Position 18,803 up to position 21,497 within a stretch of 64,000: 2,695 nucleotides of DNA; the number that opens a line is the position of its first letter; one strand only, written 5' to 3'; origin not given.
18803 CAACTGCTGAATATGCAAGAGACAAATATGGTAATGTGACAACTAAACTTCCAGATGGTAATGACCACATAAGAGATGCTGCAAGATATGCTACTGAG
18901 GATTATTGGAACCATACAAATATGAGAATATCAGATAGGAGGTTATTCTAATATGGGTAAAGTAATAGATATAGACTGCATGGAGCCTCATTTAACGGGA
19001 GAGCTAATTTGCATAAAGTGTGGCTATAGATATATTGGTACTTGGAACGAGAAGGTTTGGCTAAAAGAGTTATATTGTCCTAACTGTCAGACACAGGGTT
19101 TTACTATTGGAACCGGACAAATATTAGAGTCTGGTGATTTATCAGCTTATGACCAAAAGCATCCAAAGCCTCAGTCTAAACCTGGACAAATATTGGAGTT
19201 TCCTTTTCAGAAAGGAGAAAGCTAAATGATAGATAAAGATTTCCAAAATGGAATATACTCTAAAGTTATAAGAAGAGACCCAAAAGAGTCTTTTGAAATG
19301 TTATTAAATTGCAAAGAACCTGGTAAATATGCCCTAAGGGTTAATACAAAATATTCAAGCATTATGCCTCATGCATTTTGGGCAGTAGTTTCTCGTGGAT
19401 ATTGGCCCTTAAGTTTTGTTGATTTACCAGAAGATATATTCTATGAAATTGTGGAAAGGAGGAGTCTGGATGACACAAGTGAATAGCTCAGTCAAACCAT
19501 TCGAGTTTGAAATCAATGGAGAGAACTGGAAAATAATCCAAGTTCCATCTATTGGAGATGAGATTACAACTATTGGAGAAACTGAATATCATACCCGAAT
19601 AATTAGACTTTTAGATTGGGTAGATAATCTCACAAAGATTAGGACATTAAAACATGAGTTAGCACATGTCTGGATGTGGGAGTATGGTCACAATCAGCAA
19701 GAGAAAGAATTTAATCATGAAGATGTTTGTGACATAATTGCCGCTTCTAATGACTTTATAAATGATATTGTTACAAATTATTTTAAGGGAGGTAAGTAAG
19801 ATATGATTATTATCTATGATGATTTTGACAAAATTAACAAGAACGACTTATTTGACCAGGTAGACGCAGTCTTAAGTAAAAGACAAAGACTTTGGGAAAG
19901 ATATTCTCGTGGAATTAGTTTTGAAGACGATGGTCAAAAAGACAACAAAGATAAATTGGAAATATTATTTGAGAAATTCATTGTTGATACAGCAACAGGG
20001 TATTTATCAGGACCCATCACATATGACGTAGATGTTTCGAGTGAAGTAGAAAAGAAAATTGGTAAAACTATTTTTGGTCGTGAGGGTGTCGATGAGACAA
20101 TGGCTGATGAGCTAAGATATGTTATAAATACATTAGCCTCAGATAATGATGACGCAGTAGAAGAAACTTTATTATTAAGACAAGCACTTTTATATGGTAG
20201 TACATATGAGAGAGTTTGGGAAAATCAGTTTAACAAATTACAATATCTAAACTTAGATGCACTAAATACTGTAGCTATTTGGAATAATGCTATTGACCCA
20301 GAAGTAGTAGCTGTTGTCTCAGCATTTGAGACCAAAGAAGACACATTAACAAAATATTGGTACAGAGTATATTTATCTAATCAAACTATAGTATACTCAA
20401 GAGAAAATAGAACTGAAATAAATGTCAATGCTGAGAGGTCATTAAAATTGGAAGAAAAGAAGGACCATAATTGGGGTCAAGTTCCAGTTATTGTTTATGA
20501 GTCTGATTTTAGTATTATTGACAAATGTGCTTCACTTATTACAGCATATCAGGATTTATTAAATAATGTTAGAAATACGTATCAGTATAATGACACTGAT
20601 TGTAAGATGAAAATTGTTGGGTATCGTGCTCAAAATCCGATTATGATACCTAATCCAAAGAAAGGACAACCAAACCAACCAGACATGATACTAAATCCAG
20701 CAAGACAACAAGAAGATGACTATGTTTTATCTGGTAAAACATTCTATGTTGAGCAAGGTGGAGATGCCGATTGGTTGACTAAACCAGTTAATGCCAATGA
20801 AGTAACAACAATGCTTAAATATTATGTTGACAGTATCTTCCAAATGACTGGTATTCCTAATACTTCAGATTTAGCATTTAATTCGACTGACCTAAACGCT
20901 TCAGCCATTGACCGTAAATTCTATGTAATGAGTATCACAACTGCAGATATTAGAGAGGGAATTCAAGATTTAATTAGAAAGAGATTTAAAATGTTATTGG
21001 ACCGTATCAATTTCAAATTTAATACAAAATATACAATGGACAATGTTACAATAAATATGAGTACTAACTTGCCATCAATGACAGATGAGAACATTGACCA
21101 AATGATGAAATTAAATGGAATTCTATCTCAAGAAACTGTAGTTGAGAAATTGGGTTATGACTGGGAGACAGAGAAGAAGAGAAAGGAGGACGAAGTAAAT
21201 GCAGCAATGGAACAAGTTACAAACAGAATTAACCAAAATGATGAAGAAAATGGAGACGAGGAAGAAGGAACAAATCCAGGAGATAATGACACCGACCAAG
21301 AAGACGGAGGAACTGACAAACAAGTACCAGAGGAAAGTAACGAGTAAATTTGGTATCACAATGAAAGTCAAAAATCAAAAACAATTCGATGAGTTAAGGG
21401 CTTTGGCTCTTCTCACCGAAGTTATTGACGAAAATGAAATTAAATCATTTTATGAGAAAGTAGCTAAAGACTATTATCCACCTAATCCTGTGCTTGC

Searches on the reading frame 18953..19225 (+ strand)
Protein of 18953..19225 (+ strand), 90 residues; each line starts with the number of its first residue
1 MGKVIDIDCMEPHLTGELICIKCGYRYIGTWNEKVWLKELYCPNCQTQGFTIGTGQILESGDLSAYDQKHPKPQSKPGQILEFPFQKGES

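Call 58: search_protein_families(library=phrogs, proteins=[window:18953-19225:+], max_evalue=1)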
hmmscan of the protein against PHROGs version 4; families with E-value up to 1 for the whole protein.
window:18953-19225:+ (90 aa): 10 families
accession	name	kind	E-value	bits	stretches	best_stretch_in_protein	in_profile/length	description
phrog_7446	-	unknown function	0.019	16.3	1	2-33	7-39/56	-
phrog_1257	-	moron, auxiliary metabolic gene and host takeover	0.044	15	1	17-48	31-67/97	ribosome associated inhibitor A; zinc finger domain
phrog_5317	-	unknown function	0.085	13.6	1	9-46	11-45/247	-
phrog_25323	-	unknown function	0.11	13.5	1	15-50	80-113/159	-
phrog_6511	-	unknown function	0.13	13.1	0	37-48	32-43/50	-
phrog_7553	-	unknown function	0.18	13.1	1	39-87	12-57/78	-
phrog_22543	-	unknown function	0.19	13.2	1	13-46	61-94/105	-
phrog_14424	-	unknown function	0.19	13.1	1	20-67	7-50/112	-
phrog_4864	-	unknown function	0.36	11.8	0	15-46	20-56/63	-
phrog_35013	-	unknown function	0.38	11.9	1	19-34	10-25/72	-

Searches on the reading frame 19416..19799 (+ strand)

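Call 58: search_protein_families(library=phrogs, proteins=[window:19416-19799:+], max_evalue=1)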
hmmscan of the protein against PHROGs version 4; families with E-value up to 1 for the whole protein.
window:19416-19799:+ (127 aa): 10 families
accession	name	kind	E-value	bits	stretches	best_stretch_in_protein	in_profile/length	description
phrog_1233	-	unknown function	1.6e-06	28.5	1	29-110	10-95/306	-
phrog_21551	-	unknown function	0.0038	18.4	1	14-42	69-97/110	-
phrog_32557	-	unknown function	0.0054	17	1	52-116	32-94/313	-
phrog_1365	-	unknown function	0.028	15.4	1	56-105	55-102/127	-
phrog_6445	-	unknown function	0.036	15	1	29-94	26-84/180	-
phrog_2439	-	transcription regulation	0.044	13.6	1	77-110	200-236/367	transcriptional regulator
phrog_3768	-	unknown function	0.053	14.4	1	51-95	49-98/216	-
phrog_1914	-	unknown function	0.15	12.7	1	51-103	71-125/222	-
phrog_38788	-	unknown function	0.16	13.2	0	11-30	10-29/82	-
phrog_18908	-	unknown function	0.19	13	1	57-116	5-67/105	-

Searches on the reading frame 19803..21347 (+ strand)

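Call 12: search_protein_families(library=pfam, proteins=[window:19803-21347:+], max_evalue=0.01)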
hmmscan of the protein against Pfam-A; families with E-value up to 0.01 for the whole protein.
window:19803-21347:+ (514 aa): 1 family
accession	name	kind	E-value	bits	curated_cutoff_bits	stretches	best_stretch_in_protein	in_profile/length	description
PF05133.19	SPP1_portal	-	2.4e-35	122.7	25.5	1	42-467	33-412/416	Phage portal protein, SPP1 Gp6-like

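Call 13: search_protein_families(library=phrogs, proteins=[window:19803-21347:+], max_evalue=0.001)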
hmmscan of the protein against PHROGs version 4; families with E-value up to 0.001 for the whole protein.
window:19803-21347:+ (514 aa): 4 families
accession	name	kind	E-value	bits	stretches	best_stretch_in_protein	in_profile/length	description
phrog_64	-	head and packaging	3.5e-51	175.3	1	30-507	113-542/547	portal protein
phrog_9064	-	head and packaging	2.9e-10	41.1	1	306-486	46-227/228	portal protein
phrog_104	-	head and packaging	4.6e-08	33.1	1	110-233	124-241/550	portal protein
phrog_8418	-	head and packaging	0.00037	21.6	1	392-488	24-129/136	portal protein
